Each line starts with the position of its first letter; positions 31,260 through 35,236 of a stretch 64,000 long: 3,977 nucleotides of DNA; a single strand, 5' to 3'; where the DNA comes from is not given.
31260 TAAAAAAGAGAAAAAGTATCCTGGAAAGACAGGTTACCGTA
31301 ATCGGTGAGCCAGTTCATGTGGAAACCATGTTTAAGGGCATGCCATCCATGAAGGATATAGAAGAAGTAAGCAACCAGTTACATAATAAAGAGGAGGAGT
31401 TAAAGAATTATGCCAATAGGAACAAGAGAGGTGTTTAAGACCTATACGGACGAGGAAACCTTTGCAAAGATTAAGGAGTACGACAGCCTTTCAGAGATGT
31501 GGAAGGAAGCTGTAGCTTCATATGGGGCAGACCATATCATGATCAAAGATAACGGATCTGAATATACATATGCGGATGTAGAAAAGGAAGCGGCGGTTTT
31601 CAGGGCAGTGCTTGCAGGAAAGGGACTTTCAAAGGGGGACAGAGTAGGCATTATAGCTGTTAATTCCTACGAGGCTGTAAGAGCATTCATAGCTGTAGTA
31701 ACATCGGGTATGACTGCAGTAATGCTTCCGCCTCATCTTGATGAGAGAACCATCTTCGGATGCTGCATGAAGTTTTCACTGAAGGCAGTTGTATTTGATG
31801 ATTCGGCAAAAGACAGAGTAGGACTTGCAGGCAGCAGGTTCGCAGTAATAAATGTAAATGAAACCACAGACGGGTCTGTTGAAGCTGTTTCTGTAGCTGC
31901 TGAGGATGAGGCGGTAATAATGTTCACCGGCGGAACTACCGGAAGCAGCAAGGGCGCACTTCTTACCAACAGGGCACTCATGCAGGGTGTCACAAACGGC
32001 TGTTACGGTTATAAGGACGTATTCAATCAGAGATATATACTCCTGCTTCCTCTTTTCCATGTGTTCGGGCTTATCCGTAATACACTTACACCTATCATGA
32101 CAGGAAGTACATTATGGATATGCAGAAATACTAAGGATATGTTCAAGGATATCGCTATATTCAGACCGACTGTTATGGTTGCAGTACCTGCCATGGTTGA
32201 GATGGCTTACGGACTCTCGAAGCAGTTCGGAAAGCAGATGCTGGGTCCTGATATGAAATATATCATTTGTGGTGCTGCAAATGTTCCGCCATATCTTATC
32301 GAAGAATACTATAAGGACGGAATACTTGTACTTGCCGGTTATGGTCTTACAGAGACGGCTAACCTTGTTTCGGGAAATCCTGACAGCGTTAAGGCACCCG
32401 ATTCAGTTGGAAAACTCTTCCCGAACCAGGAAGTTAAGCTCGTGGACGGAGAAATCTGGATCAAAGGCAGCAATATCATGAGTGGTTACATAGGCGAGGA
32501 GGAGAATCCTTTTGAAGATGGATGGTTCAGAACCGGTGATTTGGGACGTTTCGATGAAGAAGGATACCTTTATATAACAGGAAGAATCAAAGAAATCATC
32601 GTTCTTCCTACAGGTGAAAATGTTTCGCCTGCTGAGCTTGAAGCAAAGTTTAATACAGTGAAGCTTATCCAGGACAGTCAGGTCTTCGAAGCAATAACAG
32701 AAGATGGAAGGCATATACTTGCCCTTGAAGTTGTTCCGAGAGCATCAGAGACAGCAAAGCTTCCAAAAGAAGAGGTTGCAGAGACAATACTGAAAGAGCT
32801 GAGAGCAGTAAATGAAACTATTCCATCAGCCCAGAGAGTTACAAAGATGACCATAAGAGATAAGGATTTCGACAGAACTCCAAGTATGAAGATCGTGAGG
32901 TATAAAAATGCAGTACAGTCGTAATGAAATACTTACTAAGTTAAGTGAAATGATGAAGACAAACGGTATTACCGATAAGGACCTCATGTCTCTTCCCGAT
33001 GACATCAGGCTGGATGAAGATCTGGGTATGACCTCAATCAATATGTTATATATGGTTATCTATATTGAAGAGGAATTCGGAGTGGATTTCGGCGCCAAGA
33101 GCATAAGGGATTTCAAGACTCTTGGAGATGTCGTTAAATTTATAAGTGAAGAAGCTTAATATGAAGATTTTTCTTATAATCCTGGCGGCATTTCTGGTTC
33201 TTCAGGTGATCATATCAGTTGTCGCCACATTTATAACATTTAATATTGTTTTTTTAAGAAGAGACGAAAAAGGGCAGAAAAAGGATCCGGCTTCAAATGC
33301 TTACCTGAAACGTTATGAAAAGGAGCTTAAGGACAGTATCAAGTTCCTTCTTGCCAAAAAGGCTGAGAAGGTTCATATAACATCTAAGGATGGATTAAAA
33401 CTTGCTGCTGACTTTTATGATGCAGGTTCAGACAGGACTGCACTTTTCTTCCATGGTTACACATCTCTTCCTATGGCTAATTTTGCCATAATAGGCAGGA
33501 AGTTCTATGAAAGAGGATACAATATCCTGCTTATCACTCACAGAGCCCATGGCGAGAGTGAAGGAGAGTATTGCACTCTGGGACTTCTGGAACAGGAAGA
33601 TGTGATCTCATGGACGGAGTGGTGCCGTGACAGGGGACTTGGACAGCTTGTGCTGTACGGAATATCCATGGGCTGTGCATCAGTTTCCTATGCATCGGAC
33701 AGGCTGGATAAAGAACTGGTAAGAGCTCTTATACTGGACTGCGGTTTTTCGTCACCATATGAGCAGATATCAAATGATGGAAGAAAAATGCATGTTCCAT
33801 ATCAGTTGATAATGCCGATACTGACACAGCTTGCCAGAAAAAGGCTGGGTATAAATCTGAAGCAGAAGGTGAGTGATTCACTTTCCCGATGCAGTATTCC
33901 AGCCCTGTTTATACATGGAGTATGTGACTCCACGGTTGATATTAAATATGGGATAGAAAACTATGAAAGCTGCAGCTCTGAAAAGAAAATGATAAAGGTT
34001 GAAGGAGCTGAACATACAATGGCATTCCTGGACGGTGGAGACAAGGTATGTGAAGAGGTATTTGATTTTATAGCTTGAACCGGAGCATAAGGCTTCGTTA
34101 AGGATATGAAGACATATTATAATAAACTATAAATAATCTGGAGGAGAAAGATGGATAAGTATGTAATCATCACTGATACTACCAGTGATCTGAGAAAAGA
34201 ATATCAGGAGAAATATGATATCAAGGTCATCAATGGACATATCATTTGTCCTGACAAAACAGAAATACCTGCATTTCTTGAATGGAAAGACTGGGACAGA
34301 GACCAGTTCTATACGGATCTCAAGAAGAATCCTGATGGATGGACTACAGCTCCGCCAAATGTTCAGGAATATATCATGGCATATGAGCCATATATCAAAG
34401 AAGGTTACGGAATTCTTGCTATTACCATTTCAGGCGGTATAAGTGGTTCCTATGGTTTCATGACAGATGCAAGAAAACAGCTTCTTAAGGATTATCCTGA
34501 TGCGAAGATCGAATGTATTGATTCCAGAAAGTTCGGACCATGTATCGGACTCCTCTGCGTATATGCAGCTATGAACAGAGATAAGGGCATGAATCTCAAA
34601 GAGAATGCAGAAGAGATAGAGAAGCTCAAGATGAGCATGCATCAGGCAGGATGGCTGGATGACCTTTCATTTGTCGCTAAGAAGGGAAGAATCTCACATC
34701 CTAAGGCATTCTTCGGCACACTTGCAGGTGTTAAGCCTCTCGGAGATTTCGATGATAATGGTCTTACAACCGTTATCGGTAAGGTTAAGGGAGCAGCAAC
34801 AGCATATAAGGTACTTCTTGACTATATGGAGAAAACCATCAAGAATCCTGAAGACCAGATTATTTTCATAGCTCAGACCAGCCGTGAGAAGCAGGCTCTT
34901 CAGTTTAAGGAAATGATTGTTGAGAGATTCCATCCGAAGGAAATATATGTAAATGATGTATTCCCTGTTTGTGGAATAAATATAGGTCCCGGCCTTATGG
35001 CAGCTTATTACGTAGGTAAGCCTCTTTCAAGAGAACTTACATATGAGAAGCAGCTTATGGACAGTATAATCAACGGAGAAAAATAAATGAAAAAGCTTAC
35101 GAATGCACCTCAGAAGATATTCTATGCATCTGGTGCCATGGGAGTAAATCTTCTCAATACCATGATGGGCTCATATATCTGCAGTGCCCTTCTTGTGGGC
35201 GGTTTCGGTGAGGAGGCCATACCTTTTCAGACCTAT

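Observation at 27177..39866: Near-gapless 12-ORF cluster joining both fatty-acid activation routes, carrier proteins, two PlsC acyltransferases, a GPH transporter and three membrane hydrolases: candidate undescribed lipid salvage/remodelling system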

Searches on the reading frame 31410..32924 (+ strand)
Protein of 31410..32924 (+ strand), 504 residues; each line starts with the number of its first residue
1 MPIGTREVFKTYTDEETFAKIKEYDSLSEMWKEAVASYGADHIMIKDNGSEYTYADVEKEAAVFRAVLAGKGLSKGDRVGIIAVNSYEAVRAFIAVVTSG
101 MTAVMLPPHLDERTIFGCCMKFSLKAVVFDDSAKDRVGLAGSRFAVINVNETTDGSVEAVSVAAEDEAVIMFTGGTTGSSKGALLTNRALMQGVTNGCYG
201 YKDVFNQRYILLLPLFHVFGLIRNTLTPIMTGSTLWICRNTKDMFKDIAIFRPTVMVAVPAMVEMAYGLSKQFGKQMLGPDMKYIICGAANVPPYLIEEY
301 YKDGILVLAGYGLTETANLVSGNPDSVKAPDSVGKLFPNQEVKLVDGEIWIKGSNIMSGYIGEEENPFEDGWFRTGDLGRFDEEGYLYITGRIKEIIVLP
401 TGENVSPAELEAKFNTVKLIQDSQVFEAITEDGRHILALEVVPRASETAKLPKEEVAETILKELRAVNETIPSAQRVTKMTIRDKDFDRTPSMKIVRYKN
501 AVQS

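Call 3: search_protein_families(library=pfam, proteins=[window:31410-32924:+], max_evalue=0.01)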
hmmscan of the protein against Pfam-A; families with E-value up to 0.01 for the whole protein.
window:31410-32924:+ (504 aa): 2 families
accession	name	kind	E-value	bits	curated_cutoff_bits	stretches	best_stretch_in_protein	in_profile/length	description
PF00501.34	AMP-binding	-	4.5e-61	207.2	29.9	1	33-360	3-383/384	AMP-binding enzyme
PF23562.2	AMP-binding_C_3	-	6.9e-08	33.3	20.8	1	395-498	2-106/124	AMP-binding enzyme C-terminal domain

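Call 5: search_protein_families(library=ncbifam, proteins=[window:31410-32924:+], max_evalue=0.001)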
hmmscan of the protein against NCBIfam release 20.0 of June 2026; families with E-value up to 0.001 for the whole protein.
window:31410-32924:+ (504 aa): 102 families (the best 25 are shown)
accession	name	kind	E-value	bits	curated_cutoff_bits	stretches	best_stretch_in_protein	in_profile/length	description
NF004837.0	PRK06187.1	subfamily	1.6e-59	201.6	476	2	155-429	160-457/531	long-chain-fatty-acid--CoA ligase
NF004114.0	PRK05605.1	equivalog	5e-58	196.8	766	2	156-464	212-537/575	long-chain-fatty-acid--CoA ligase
TIGR01923.1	menE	equivalog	3.9e-56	190.8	330.15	1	53-426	1-380/442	o-succinylbenzoate--CoA ligase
NF052269.1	Staph_lig_FadD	equivalog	2.1e-54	184.7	650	1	41-427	15-426/499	long-chain-fatty-acid--CoA ligase FadD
NF005801.1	PRK07656.1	equivalog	8.1e-49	166.6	657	2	149-425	148-434/500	FadD3 family acyl-CoA ligase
NF004511.1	PRK05852.1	equivalog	9.5e-48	163.1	650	1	39-460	14-468/505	FadD7 family fatty acid--CoA ligase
NF002966.0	PRK03640.1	equivalog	5.9e-47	160.4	556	1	30-427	6-415/483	o-succinylbenzoate--CoA ligase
NF005702.0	PRK07514.1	subfamily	3e-46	157.8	558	1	33-460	11-464/506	malonyl-CoA synthase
NF005307.0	PRK06839.1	equivalog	3e-44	151.5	748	1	30-458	6-455/496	o-succinylbenzoate--CoA ligase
NF006523.0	PRK08974.1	equivalog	1.6e-42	145.4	884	2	161-442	202-502/561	long-chain-fatty-acid--CoA ligase FadD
NF005714.0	PRK07529.1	subfamily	4.9e-41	140.8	632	1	153-415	206-496/640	acyl-CoA synthetase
NF006539.0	PRK09029.1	equivalog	1.9e-40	139.1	494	1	35-427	12-386/458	o-succinylbenzoate--CoA ligase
NF006181.0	PRK08314.1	subfamily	3.9e-39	134.3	705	2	157-458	196-516/563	long-chain-fatty-acid--CoA ligase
NF006572.0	PRK09088.1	equivalog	1.9e-38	132.4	696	1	48-426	25-420/491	acyl-CoA synthetase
NF004758.0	PRK06087.1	equivalog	2.4e-38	131.9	736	2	140-462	163-500/548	medium-chain fatty-acid--CoA ligase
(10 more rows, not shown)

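Call 57: search_solved_structures(query=window:31410-32921:+, max_evalue=1e-20)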
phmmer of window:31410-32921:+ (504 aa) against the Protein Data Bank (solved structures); distinct sequences matched with E-value up to 1e-20: 31.
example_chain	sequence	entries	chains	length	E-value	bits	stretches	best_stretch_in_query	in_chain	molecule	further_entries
3r44_A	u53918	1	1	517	3.6e-34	121.3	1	52-449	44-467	fatty acyl CoA synthetase FADD13 (FATTY-ACYL-CoA SYNTHETASE)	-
4gxq_A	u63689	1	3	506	8.5e-34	120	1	49-457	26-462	Malonyl CoA synthetase, Benzoate-CoA ligase Chimeric protein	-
4gxr_A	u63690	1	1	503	4.2e-33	117.7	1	49-442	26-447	Malonyl CoA synthetase, Benzoate-CoA ligase Chimeric protein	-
4fut_A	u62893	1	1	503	7.2e-33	117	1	49-428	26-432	Malonyl CoA synthetase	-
4fuq_A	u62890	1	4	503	7.2e-33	117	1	49-428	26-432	Malonyl CoA synthetase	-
5ie0_A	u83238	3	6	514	9.6e-33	116.5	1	145-460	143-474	Oxalate--CoA ligase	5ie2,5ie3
8wev_A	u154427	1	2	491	3.9e-31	111.2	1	43-413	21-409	Feruloyl-CoA Synthetase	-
8weu_A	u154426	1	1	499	4.2e-31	111.2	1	43-413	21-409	Fatty-acyl-CoA synthase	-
6qjz_A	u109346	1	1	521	2.2e-30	108.8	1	163-456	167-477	oxalyl CoA-synthetase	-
5x8f_A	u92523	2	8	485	9e-30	106.8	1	52-415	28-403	2-succinylbenzoate--CoA ligase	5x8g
5buq_A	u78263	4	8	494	9.1e-30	106.7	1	52-415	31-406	2-succinylbenzoate--CoA ligase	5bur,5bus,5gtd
5zrn_A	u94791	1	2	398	1.5e-27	99.4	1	52-392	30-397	Long-chain-fatty-acid--CoA ligase FadD13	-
3t5b_A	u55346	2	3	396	5.9e-27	97.5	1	52-389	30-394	PROBABLE CHAIN-FATTY-ACID-CoA LIGASE FADD13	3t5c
7kyd_A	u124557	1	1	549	3.8e-25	91.5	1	164-497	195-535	Long-chain fatty-acyl-CoA synthetase CG6178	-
6mfy_A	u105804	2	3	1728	5.2e-25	91.1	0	37-443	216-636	Linear gramicidin synthase subunit A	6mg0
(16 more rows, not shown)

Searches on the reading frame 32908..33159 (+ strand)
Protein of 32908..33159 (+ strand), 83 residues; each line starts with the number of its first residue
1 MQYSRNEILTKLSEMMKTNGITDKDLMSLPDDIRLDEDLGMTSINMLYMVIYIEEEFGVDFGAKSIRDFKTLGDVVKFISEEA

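Call 3: search_protein_families(library=pfam, proteins=[window:32908-33159:+], max_evalue=0.01)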
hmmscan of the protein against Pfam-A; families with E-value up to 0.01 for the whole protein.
window:32908-33159:+ (83 aa): 1 family
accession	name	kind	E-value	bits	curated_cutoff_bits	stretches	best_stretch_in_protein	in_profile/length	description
PF00550.31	PP-binding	-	2.6e-06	28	20.8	1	28-79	17-67/67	Phosphopantetheine attachment site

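Call 5: search_protein_families(library=ncbifam, proteins=[window:32908-33159:+], max_evalue=0.001)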
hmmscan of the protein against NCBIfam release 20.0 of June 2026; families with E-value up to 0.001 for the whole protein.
window:32908-33159:+ (83 aa): 12 families
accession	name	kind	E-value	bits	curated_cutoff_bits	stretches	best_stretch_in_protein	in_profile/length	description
NF002147.0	PRK00982.1-1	equivalog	3.2e-10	39.7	84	1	1-81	1-79/83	acyl carrier protein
NF005798.0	PRK07639.1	equivalog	4.9e-10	39.7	100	1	5-81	3-80/91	petrobactin biosynthesis protein AsbD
NF009104.0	PRK12449.1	equivalog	1.6e-09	37.5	70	1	4-81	2-77/80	acyl carrier protein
NF002150.0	PRK00982.1-4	subfamily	2.1e-09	37.5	66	1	5-82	3-78/80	acyl carrier protein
TIGR00517.1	acyl_carrier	equivalog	1.8e-08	34.1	70.45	1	7-82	3-76/77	acyl carrier protein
NF002148.0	PRK00982.1-2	subfamily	5.4e-08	32.6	71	1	28-82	23-77/79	acyl carrier protein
NF002151.0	PRK00982.1-5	equivalog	1.7e-06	28.1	92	1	35-82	29-76/78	acyl carrier protein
NF006031.0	PRK08172.1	equivalog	7.5e-06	26.5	76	1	25-79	20-74/82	acyl carrier protein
NF003757.0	PRK05350.1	equivalog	1.5e-05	25.1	65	1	4-80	3-77/83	acyl carrier protein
NF040636.1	AcpM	exception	5.5e-05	23.1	146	1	5-80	3-76/93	meromycolate extension acyl carrier protein AcpM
NF004533.0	PRK05883.1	equivalog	8.2e-05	22.4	72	1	5-76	21-90/100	acyl carrier protein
TIGR04069.1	ocin_ACP_rel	hypoth_equivalog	0.00049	20.5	70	1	29-79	25-77/77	peptide maturation system acyl carrier-related protein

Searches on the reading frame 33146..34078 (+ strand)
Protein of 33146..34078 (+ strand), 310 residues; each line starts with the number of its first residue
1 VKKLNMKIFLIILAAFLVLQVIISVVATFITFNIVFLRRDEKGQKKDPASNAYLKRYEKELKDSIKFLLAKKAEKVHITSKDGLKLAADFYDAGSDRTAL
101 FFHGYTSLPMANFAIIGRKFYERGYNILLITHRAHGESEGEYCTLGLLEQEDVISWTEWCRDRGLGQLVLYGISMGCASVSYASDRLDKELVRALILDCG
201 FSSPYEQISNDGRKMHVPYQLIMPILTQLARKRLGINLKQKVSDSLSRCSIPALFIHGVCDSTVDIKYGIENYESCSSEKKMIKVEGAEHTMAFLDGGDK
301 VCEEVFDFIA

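Call 3: search_protein_families(library=pfam, proteins=[window:33146-34078:+], max_evalue=0.01)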
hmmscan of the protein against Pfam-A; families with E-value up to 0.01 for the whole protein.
window:33146-34078:+ (310 aa): 5 families
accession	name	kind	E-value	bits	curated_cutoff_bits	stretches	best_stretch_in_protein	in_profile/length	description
PF12146.15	Hydrolase_4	-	1.8e-10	41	27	1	99-231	7-135/239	Serine aminopeptidase, S33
PF00561.26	Abhydrolase_1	-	8.3e-10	39.2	25.8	1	100-206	4-108/245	alpha/beta hydrolase fold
PF02129.25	Peptidase_S15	-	2.8e-07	30.9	23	1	99-213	46-141/262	X-Pro dipeptidyl-peptidase (S15 family)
PF12697.13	Abhydrolase_6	-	0.0018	19.4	26.3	1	100-209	2-101/217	Alpha/beta hydrolase family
PF02230.22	Abhydrolase_2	-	0.0024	18.2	23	0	238-290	142-199/217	Phospholipase/Carboxylesterase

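Call 5: search_protein_families(library=ncbifam, proteins=[window:33146-34078:+], max_evalue=0.001)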
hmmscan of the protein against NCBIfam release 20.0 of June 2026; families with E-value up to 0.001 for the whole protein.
window:33146-34078:+ (310 aa): 4 families
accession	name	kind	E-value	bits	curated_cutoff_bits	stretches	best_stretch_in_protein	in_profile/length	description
TIGR03101.1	hydr2_PEP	hypoth_equivalog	8e-08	32.1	202.75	1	115-197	47-130/266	hydrolase 2, exosortase A system-associated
NF047920.1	lactonase_UilS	equivalog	2.7e-07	30.6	400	1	101-202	29-132/285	UilS family quorum-quenching N-acyl-homoserine lactonase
TIGR00976.1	CocE_NonD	subfamily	1.7e-05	24.1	66.3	1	80-213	3-143/550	CocE/NonD family hydrolase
TIGR01607.1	PST-A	paralog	0.001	18.3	218.25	0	250-309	270-330/332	Plasmodium subtelomeric family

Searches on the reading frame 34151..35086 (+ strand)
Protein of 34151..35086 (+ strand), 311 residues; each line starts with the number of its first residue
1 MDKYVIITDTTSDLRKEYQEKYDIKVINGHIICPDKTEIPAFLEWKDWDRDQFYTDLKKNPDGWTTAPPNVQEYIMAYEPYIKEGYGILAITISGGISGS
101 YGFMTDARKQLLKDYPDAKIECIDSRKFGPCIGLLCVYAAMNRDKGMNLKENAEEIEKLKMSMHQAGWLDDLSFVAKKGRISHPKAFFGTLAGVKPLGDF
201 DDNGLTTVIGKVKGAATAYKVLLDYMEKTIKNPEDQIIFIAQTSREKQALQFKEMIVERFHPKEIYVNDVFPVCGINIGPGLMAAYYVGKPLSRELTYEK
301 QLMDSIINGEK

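Call 3: search_protein_families(library=pfam, proteins=[window:34151-35086:+], max_evalue=0.01)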
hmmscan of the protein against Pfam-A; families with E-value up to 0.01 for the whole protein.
window:34151-35086:+ (311 aa): 1 family
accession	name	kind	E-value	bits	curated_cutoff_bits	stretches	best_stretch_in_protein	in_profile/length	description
PF02645.21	DegV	-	1e-52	179.6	27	1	4-288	2-278/280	Uncharacterised protein, DegV family COG1307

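Call 5: search_protein_families(library=ncbifam, proteins=[window:34151-35086:+], max_evalue=0.001)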
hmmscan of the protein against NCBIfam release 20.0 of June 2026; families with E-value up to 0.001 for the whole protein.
window:34151-35086:+ (311 aa): 2 families
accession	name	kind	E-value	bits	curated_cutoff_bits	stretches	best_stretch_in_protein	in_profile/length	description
TIGR00762.1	DegV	domain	2.3e-58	197.6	99.7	1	5-287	2-275/276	DegV family EDD domain-containing protein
NF038249.1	fatty_FakB1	equivalog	9.1e-35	120.2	350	1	3-291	2-283/286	fatty acid kinase binding subunit FakB1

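Call 44: search_solved_structures(query=window:34151-35083:+, max_evalue=0.00001, show_alignments=2)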
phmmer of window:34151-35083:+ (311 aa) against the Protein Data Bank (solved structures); distinct sequences matched with E-value up to 0.00001: 23.
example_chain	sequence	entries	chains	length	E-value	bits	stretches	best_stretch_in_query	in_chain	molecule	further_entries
4x9x_A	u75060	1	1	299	2.9e-23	85.7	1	1-284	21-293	DegV domain-containing protein MW1315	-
1pzx_A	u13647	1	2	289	2.5e-22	82.6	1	63-290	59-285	Hypothetical protein APC36103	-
3pl5_A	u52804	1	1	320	3.7e-22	82.1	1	4-291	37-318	Putative uncharacterized protein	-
3fys_A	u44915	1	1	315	1.4e-20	76.9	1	5-284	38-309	Protein degV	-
3nyi_A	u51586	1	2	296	5.9e-18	68.3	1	4-241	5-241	fat acid-binding protein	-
6mh9_A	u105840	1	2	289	6e-17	64.9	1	3-292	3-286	Fatty Acid Kinase (Fak) B1 protein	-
6nyu_A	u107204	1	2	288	8e-17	64.5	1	3-292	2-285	DegV domain-containing protein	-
5woo_A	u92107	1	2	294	1.1e-16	64.1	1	3-292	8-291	EDD domain protein, DegV family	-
6alw_A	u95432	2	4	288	1.1e-16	64.1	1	3-292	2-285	EDD domain protein, DegV family | Fatty acid Kinase (Fak) B1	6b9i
7sg3_A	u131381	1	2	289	1.2e-16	64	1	3-292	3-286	Fatty Acid Kinase B1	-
5uto_A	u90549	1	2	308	1.3e-16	63.9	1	3-292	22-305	EDD domain protein, DegV family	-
6nm1_A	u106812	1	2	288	2.2e-16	63.1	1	3-292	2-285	Fatty acid Kinase (Fak) B1 protein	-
7scl_A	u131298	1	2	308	8.8e-16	61.1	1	3-292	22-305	Fatty Acid Kinase B1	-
2dt8_A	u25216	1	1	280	1.6e-15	60.3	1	5-286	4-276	DegV family protein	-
3lup_A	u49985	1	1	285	9.1e-15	57.8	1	3-281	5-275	DegV family protein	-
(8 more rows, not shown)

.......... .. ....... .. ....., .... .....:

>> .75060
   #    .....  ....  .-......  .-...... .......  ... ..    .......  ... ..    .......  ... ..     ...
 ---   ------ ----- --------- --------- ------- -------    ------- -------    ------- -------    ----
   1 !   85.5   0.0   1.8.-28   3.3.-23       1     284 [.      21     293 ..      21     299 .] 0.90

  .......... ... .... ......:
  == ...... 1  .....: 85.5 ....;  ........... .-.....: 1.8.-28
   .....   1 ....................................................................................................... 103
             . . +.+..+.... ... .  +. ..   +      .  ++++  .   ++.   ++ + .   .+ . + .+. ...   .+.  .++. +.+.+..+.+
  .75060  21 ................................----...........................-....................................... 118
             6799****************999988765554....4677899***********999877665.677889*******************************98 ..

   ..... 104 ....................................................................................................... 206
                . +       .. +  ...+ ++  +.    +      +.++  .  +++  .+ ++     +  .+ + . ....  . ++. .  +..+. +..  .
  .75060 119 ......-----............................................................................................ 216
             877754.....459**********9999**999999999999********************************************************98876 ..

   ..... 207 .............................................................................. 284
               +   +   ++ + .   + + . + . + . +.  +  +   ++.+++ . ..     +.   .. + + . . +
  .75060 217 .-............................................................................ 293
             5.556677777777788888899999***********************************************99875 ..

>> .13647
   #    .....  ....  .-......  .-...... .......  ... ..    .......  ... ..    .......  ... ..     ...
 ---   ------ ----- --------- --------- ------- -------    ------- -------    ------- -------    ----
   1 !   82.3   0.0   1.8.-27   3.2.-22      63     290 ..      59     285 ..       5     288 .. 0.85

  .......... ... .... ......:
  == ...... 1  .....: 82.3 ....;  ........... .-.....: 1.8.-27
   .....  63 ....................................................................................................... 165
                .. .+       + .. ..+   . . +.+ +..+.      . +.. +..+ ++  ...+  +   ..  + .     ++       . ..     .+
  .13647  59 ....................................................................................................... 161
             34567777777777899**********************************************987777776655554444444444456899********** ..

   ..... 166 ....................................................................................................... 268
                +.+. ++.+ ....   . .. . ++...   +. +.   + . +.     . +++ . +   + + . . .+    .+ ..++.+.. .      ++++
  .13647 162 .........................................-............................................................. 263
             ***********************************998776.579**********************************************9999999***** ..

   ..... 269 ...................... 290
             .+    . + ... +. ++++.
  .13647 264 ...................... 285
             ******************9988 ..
